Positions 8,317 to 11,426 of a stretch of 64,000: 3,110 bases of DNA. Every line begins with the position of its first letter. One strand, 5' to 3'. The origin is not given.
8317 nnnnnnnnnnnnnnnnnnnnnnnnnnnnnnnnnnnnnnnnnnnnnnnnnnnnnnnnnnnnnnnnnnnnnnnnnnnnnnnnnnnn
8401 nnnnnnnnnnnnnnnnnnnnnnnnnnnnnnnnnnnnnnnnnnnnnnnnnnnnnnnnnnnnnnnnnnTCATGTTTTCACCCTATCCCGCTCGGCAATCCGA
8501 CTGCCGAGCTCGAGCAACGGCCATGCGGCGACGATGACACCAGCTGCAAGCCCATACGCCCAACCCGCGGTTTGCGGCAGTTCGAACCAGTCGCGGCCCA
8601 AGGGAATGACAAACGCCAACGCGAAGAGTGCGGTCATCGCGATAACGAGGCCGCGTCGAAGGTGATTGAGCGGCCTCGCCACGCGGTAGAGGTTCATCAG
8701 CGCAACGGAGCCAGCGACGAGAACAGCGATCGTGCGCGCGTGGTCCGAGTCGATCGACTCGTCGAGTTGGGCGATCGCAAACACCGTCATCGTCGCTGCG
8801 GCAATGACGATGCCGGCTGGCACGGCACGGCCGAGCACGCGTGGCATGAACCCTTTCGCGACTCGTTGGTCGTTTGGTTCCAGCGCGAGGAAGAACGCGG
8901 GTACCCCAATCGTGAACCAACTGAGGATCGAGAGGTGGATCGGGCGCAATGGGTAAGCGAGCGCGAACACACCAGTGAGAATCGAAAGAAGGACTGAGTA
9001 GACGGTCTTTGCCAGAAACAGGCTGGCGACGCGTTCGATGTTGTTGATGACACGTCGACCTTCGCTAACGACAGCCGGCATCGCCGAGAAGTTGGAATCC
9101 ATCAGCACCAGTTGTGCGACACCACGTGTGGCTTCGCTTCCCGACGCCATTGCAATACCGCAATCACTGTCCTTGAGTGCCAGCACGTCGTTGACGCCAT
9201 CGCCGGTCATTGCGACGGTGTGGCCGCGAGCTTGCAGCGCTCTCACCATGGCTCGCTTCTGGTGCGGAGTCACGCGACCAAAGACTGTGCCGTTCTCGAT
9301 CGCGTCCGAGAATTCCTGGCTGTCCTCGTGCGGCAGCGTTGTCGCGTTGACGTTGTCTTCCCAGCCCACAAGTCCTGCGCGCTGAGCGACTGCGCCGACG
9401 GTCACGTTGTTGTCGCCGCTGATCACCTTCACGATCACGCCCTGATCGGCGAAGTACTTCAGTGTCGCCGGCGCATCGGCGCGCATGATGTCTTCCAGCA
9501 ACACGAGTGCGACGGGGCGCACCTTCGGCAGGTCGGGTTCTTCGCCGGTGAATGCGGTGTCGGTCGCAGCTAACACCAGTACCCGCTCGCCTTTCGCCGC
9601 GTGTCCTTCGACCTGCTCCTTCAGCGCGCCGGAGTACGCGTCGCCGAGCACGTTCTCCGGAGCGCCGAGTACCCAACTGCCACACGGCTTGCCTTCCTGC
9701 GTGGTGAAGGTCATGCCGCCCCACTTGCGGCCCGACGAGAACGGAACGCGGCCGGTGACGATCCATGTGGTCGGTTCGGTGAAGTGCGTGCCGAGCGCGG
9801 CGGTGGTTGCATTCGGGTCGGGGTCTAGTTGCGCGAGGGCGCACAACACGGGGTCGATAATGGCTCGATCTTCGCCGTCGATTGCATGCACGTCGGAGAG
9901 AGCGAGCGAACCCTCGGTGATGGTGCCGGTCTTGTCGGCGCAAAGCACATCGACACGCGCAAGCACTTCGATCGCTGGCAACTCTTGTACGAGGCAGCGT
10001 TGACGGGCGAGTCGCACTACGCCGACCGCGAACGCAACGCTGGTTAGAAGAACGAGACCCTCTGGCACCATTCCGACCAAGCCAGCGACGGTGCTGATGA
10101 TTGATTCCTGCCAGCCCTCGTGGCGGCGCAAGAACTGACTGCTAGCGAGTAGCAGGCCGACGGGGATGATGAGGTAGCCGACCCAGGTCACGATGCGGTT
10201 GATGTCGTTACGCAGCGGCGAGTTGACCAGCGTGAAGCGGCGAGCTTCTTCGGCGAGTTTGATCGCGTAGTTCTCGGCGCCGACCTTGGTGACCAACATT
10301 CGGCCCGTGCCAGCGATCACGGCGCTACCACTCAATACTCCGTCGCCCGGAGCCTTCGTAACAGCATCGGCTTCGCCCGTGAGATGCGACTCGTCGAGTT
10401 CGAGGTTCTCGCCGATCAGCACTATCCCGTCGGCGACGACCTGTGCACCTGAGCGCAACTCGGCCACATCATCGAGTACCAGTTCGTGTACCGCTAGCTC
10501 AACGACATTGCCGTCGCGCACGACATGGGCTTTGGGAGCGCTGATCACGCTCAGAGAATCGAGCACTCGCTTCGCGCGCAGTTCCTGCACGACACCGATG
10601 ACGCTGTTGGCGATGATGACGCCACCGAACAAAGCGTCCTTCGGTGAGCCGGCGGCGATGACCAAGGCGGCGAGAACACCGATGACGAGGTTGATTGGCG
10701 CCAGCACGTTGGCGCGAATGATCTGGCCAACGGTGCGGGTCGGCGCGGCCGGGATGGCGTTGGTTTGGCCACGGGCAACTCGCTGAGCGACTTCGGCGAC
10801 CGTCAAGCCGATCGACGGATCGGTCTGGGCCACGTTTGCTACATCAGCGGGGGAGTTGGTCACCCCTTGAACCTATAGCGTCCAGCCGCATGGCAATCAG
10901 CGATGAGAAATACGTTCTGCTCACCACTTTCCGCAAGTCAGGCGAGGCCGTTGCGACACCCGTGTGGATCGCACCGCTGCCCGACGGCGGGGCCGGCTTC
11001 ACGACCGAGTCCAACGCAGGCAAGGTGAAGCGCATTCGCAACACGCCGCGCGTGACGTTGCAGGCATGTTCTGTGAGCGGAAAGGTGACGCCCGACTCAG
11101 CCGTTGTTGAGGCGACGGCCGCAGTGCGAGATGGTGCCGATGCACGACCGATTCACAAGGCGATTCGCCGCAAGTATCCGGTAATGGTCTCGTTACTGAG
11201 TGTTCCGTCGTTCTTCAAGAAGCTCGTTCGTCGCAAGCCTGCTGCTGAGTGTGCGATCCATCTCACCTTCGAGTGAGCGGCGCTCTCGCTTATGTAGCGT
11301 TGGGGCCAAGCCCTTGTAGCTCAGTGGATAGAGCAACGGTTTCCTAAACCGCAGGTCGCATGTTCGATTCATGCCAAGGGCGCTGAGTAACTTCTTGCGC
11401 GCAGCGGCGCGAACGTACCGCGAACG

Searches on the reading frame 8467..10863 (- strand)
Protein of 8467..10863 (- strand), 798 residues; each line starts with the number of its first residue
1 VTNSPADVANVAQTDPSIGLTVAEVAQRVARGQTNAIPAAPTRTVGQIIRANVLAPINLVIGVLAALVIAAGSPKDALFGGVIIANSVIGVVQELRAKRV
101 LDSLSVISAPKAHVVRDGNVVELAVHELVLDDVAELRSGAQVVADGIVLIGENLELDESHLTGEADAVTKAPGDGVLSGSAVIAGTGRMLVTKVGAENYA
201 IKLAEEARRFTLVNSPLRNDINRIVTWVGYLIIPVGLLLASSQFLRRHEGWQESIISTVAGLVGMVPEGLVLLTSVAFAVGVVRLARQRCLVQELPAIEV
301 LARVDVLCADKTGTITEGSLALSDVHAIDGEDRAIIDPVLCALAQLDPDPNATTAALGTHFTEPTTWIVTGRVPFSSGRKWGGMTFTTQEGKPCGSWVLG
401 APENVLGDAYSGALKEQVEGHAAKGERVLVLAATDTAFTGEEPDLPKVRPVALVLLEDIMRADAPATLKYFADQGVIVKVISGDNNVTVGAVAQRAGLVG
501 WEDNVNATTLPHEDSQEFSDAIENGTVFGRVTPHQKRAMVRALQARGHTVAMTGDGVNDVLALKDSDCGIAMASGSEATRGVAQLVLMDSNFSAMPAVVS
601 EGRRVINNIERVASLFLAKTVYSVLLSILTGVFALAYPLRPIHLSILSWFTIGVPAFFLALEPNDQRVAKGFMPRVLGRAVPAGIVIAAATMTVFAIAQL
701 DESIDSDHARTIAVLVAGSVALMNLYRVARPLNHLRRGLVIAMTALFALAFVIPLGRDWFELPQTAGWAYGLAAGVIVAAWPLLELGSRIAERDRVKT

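Call 9: search_protein_families(library=pfam, proteins=[window:8467-10863:-])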
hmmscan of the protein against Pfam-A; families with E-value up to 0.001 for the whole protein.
window:8467-10863:- (798 aa): 3 families
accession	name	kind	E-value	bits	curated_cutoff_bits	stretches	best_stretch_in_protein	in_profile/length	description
PF00122.25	E1-E2_ATPase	-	3.9e-39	134.5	28.1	1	108-288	3-181/181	E1-E2 ATPase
PF00702.32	Hydrolase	-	2.5e-13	51.3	26.4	1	305-566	2-190/191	haloacid dehalogenase-like hydrolase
PF00689.26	Cation_ATPase_C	-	1.6e-07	31.7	27.3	1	638-786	3-171/175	Cation transporting ATPase, C-terminus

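Call 48: search_protein_families(library=ncbifam, proteins=[window:8467-10863:-], max_evalue=0.001)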
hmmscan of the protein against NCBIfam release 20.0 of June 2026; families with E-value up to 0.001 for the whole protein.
window:8467-10863:- (798 aa): 21 families
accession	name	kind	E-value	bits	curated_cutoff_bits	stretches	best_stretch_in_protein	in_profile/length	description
TIGR01647.1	ATPase-IIIA_H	equivalog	9e-86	288.7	615.5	1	19-698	1-685/755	plasma-membrane proton-efflux P-type ATPase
TIGR01522.1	ATPase-IIA2_Ca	equivalog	5.1e-72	242.9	798.3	2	372-706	408-756/854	calcium-transporting P-type ATPase, PMR1-type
TIGR01494.1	ATPase_P-type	subfamily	5.3e-66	223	62.3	3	82-329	5-236/478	HAD-IC family P-type ATPase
TIGR01517.1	ATPase-IIB_Ca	equivalog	6.5e-62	209.9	507.05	2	8-325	44-381/882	calcium-translocating P-type ATPase, PMCA-type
TIGR01525.1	ATPase-IB_hvy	subfamily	2.3e-59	201.7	346.25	2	88-516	33-441/560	heavy metal translocating P-type ATPase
TIGR01116.1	ATPase-IIA1_Ca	equivalog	2.6e-55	187.9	703.4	2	451-669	458-664/799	calcium-translocating P-type ATPase, SERCA-type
TIGR01524.1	ATPase-IIIB_Mg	equivalog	8e-54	182.8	610.75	2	407-646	460-701/867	magnesium-translocating P-type ATPase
TIGR01523.1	ATPase-IID_K-Na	equivalog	3.8e-52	177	645.05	3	406-663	533-813/997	potassium/sodium efflux P-type ATPase, fungal-type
TIGR01106.1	ATPase-IIC_X-K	subfamily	4.2e-50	170.6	946.1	2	7-325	24-365/997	Na,H/K antiporter P-type ATPase subunit alpha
NF011702.0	PRK15122.1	subfamily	3.8e-48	164.1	975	2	409-646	499-740/907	magnesium-translocating P-type ATPase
TIGR01511.1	ATPase-IB1_Cu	subfamily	3.7e-46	158.1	397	2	93-330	63-287/542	copper-translocating P-type ATPase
TIGR01512.1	ATPase-IB2_Cd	subfamily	1.1e-40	139.9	313.5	2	88-328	33-258/494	cadmium family heavy metal-translocating P-type ATPase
TIGR01657.1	P-ATPase-V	hypoth_equivalog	1e-37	129.3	618.25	3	510-605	765-858/1055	ATP13A2 family polyamine export P-type ATPase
NF008262.1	PRK11033.1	equivalog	5.3e-35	121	1005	2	96-498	218-598/731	zinc/cadmium/mercury/lead-transporting ATPase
NF007952.0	PRK10671.1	equivalog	1.9e-31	109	1316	2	94-516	311-707/838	copper-exporting P-type ATPase CopA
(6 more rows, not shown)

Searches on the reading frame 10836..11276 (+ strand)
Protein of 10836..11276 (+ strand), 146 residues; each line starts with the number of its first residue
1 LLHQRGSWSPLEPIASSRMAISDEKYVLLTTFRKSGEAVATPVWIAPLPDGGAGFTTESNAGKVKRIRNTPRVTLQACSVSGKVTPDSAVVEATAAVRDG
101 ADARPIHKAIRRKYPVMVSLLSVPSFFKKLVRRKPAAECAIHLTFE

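Call 37: search_protein_families(library=pfam, proteins=[window:10836-11276:+], max_evalue=0.00001)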
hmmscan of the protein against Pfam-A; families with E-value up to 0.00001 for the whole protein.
window:10836-11276:+ (146 aa): 1 family
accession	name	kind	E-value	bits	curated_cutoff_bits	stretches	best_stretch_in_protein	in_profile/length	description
PF01243.27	PNPOx_N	-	3.7e-06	27.8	28.1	1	20-104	8-83/120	Pyridoxamine 5'-phosphate oxidase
